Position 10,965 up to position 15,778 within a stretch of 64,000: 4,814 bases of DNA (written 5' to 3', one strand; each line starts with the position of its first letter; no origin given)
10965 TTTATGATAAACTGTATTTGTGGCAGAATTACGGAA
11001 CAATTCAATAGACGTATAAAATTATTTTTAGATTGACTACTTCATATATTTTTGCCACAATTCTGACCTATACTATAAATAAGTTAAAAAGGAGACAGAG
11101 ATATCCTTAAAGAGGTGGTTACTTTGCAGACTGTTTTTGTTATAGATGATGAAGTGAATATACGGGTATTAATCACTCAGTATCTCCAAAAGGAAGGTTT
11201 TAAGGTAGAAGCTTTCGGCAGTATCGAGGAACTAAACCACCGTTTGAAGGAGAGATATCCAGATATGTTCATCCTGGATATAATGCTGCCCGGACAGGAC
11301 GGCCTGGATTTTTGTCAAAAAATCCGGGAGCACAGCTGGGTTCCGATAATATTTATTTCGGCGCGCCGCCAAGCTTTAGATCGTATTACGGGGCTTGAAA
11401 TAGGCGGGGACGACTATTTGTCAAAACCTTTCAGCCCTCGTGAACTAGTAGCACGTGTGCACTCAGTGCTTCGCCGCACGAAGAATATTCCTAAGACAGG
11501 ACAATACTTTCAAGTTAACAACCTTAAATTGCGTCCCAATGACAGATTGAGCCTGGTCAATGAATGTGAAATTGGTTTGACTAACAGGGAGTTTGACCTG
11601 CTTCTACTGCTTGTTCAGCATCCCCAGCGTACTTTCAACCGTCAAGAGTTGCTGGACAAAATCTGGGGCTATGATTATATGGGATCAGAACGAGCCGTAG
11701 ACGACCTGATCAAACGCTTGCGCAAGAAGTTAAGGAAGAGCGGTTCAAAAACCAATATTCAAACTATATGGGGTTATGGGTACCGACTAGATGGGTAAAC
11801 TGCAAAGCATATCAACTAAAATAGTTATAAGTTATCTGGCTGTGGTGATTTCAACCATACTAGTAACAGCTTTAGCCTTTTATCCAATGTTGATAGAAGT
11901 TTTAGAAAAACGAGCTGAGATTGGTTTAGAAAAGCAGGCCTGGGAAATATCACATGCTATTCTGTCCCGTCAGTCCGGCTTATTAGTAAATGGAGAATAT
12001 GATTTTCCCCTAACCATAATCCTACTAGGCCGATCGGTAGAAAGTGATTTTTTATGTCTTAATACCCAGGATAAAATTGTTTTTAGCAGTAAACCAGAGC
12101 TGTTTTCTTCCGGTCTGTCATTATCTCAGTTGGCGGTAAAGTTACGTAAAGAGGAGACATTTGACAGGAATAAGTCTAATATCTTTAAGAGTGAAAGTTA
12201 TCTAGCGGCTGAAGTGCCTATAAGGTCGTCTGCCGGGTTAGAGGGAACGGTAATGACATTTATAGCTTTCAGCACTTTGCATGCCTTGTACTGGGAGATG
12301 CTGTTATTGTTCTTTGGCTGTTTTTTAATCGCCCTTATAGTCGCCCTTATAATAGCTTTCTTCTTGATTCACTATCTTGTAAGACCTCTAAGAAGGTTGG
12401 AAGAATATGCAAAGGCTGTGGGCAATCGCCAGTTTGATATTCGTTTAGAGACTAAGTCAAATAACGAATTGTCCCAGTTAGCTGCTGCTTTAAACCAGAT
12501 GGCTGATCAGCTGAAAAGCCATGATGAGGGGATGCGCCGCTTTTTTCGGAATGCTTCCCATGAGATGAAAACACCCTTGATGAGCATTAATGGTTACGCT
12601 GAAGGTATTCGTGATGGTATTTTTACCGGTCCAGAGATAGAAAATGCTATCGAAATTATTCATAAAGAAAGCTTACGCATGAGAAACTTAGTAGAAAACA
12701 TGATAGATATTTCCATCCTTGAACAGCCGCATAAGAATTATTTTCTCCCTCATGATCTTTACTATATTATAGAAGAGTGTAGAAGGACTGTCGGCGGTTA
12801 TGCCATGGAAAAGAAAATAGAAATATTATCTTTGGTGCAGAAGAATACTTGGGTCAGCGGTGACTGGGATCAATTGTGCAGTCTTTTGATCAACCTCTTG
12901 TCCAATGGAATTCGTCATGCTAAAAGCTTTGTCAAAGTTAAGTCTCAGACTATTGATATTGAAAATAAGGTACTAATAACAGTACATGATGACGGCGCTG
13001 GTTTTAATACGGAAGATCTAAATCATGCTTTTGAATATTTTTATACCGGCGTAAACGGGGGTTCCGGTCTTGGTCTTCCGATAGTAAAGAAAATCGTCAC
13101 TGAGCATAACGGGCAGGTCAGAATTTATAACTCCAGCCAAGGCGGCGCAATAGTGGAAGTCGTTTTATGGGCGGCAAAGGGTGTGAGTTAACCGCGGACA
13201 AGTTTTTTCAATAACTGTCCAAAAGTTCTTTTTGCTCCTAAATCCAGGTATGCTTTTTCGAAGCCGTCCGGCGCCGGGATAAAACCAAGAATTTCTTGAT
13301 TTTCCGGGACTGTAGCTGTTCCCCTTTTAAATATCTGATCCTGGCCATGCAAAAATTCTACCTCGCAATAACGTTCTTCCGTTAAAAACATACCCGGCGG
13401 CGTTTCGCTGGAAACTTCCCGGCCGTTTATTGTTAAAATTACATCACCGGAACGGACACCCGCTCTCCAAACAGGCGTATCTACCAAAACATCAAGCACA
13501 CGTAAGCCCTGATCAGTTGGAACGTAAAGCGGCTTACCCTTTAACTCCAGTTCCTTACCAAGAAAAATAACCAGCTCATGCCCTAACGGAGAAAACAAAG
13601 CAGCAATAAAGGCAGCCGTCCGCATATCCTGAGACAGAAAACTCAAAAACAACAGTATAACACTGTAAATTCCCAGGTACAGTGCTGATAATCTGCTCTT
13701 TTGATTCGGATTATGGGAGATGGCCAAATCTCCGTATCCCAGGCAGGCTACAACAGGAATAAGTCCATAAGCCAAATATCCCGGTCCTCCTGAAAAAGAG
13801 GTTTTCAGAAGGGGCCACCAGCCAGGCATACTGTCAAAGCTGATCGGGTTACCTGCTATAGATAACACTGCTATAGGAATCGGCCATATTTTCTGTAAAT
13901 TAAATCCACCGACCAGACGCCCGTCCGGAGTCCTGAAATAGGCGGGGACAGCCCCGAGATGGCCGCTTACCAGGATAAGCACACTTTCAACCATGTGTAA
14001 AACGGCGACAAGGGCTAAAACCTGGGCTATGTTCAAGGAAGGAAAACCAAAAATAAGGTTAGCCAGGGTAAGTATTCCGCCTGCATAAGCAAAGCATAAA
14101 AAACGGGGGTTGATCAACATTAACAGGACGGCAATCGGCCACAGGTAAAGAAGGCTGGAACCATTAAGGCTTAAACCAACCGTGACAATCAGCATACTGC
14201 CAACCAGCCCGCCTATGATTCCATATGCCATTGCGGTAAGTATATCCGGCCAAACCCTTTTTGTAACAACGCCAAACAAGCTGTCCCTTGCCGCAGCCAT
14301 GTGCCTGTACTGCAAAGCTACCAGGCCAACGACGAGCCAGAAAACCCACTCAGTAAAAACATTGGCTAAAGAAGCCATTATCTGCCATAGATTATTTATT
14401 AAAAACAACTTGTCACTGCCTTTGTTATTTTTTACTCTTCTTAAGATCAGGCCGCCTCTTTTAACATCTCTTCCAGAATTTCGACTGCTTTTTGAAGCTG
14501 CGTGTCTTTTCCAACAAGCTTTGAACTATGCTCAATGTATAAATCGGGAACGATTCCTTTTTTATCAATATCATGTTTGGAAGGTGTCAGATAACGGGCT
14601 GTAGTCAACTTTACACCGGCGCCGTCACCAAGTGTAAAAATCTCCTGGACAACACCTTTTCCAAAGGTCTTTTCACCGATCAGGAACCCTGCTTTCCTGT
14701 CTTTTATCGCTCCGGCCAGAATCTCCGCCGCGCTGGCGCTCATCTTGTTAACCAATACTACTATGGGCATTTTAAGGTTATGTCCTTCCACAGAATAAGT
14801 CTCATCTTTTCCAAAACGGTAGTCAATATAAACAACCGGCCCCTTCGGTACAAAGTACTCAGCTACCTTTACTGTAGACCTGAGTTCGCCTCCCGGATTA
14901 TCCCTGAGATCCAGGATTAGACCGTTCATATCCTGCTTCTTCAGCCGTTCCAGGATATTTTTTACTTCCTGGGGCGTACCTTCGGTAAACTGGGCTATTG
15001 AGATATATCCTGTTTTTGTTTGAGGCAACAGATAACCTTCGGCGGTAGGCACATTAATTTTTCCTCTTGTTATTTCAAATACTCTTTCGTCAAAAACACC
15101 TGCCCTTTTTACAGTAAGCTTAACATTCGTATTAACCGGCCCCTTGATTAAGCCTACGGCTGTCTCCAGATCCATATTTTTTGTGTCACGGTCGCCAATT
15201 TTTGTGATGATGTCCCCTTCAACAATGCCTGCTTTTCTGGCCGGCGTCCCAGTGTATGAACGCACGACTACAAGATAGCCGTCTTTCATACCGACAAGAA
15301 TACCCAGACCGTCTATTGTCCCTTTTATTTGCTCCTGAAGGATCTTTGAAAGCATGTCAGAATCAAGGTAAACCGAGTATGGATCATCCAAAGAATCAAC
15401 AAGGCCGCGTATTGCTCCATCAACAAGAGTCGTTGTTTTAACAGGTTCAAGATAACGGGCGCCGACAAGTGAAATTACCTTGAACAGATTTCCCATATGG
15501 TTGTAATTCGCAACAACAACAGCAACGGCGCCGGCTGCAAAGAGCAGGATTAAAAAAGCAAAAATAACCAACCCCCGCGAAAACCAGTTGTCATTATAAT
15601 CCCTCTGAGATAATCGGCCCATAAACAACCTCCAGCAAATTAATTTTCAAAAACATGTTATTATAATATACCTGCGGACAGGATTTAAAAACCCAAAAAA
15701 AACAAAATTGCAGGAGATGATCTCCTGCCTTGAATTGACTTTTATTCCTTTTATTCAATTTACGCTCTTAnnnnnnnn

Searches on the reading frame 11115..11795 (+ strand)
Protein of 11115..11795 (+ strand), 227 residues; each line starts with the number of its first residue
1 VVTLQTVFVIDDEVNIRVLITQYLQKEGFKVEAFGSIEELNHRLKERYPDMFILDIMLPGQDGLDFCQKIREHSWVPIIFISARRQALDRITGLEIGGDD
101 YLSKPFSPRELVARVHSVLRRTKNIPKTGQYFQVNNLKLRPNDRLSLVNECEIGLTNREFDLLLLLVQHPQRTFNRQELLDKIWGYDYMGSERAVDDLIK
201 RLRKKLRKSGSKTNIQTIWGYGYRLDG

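Call 6: search_protein_families(library=pfam, proteins=[window:11115-11795:+])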
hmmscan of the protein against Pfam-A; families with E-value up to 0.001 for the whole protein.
window:11115-11795:+ (227 aa): 2 families
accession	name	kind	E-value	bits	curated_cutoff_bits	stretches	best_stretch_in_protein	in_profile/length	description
PF00072.30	Response_reg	-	2e-29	102.4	30.2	1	7-115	1-110/111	Response regulator receiver domain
PF00486.34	Trans_reg_C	-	1.4e-25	89.6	26.2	1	152-225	3-77/77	Transcriptional regulatory protein, C terminal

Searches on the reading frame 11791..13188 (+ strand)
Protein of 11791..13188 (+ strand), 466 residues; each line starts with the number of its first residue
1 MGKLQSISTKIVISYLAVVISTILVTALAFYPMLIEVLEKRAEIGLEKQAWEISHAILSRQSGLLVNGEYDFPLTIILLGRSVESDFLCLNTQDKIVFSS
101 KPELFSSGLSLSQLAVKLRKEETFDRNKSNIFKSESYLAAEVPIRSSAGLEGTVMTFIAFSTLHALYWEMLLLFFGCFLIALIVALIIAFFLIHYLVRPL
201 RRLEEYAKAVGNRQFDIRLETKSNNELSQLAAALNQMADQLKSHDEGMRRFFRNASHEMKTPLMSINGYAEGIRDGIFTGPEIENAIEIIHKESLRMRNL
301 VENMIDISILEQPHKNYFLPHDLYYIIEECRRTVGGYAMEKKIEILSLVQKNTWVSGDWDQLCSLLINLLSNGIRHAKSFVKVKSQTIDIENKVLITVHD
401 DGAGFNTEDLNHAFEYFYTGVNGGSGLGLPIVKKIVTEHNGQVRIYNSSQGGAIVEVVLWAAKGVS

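Call 6: search_protein_families(library=pfam, proteins=[window:11791-13188:+])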
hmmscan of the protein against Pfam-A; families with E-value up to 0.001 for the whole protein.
window:11791-13188:+ (466 aa): 3 families
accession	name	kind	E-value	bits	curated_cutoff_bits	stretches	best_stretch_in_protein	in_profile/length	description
PF02518.31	HATPase_c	-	2.1e-20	73.7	26.4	1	357-459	1-107/111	Histidine kinase-, DNA gyrase B-, and HSP90-like ATPase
PF00512.31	HisKA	-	6.8e-16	58.5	26.9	1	248-312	2-65/66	His Kinase A (phospho-acceptor) domain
PF00672.30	HAMP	-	1e-14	55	25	1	191-242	1-52/53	HAMP domain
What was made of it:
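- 11115..13191 (+): Divergent OmpR-family response regulator (11115-11798) and HAMP/HisKA histidine kinase (11791-13191). This is a conserved neighbour and possible co-regulator. Pfam domains in call 6.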

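Call 36: search_protein_families(library=ncbifam, proteins=[window:11791-13188:+], max_evalue=0.00001)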
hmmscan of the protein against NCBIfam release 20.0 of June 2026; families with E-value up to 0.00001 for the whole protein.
window:11791-13188:+ (466 aa): 80 families (the best 25 are shown)
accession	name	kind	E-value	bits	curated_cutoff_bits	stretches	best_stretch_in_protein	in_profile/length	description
NF033092.0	HK_WalK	equivalog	1.1e-46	159.6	725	2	245-459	369-592/594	cell wall metabolism sensor histidine kinase WalK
NF046044.1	PnpS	equivalog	1.5e-45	155.9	400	1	250-458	172-388/390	two-component system histidine kinase PnpS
NF012163.2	BaeS_SmeS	equivalog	3.6e-41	141.6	500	1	179-458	171-455/457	sensor histidine kinase efflux regulator BaeS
NF008312.0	PRK11100.1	equivalog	7.8e-41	140.4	356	1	177-459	187-472/477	two-component system sensor histidine kinase CreC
NF041210.1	his_kin_PieS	equivalog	8.5e-41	140.4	850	1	87-457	82-466/474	two component system sensor histidine kinase PieS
TIGR02966.1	phoR_proteo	equivalog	2.6e-39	135.2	334.2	1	213-452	83-326/333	phosphate regulon sensor histidine kinase PhoR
NF007837.0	PRK10549.1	equivalog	2.1e-37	128.9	603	1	180-460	172-457/466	envelope stress sensor histidine kinase BaeS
NF007004.0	PRK09467.1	equivalog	1.2e-34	119.9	415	1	177-459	161-434/440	two-component system sensor histidine kinase EnvZ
NF008468.0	PRK11360.1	equivalog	4.4e-34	117.8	646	1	256-460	404-607/616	two-component system sensor histidine kinase AtoS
NF007898.0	PRK10604.1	equivalog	5.6e-31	108.2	478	1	178-458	143-420/433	two-component system sensor histidine kinase RstB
NF007007.0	PRK09470.1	equivalog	1.9e-30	106.2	486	1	176-459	169-457/463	envelope stress sensor histidine kinase CpxA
NF045911.1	TCSHisKinNblS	equivalog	7.2e-30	103.9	1000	1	249-446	389-605/621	two-component system sensor histidine kinase NblS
TIGR01386.1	cztS_silS_copS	subfamily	3.5e-29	102.1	292.55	1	127-447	119-445/457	heavy metal sensor histidine kinase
NF040691.1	MtrAB_MtrB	equivalog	1.2e-28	100.5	450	1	171-459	189-490/507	MtrAB system histidine kinase MtrB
NF052314.1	T9SS_HK_PorY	subfamily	1.7e-28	99.8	350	1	166-444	128-404/418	PorY family sensor histidine kinase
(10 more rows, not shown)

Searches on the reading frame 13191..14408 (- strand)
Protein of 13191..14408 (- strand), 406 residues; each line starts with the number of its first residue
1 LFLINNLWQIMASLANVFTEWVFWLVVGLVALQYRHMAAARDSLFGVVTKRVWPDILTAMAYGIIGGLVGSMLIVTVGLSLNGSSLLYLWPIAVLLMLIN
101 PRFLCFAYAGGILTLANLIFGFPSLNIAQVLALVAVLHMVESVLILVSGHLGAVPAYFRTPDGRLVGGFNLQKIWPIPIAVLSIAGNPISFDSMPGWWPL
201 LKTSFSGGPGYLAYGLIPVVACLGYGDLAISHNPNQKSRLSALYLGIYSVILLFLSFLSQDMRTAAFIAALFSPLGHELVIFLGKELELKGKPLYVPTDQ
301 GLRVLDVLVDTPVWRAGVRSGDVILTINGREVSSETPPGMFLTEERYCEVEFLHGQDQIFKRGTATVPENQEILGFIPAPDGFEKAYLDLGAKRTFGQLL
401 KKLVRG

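Call 6: search_protein_families(library=pfam, proteins=[window:13191-14408:-])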
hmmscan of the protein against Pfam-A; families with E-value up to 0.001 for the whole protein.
window:13191-14408:- (406 aa): 2 families
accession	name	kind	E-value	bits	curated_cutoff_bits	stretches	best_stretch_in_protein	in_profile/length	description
PF17820.7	PDZ_6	-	1.9e-05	24.8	27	1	304-334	2-32/54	PDZ domain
PF13180.12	PDZ_2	-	4e-05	24.2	27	1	297-335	9-47/80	PDZ domain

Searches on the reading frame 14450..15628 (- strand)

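Call 6: search_protein_families(library=pfam, proteins=[window:14450-15628:-])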
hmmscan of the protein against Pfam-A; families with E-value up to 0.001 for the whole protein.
window:14450-15628:- (393 aa): 5 families
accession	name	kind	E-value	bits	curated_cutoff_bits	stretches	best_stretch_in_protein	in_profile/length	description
PF03572.23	Peptidase_S41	-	5.8e-55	185.8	24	1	205-364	1-164/165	Peptidase family S41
PF22694.1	CtpB_N-like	-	9.8e-13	48.8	27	1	44-91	37-84/85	Activating protease CtpB N-terminal domain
PF17820.7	PDZ_6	-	5.3e-12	45.7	27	1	120-175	1-54/54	PDZ domain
PF00595.29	PDZ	-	2.6e-08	34.6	23.2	1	107-173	11-80/81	PDZ domain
PF13180.12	PDZ_2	-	1.9e-07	31.7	27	1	108-177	3-71/80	PDZ domain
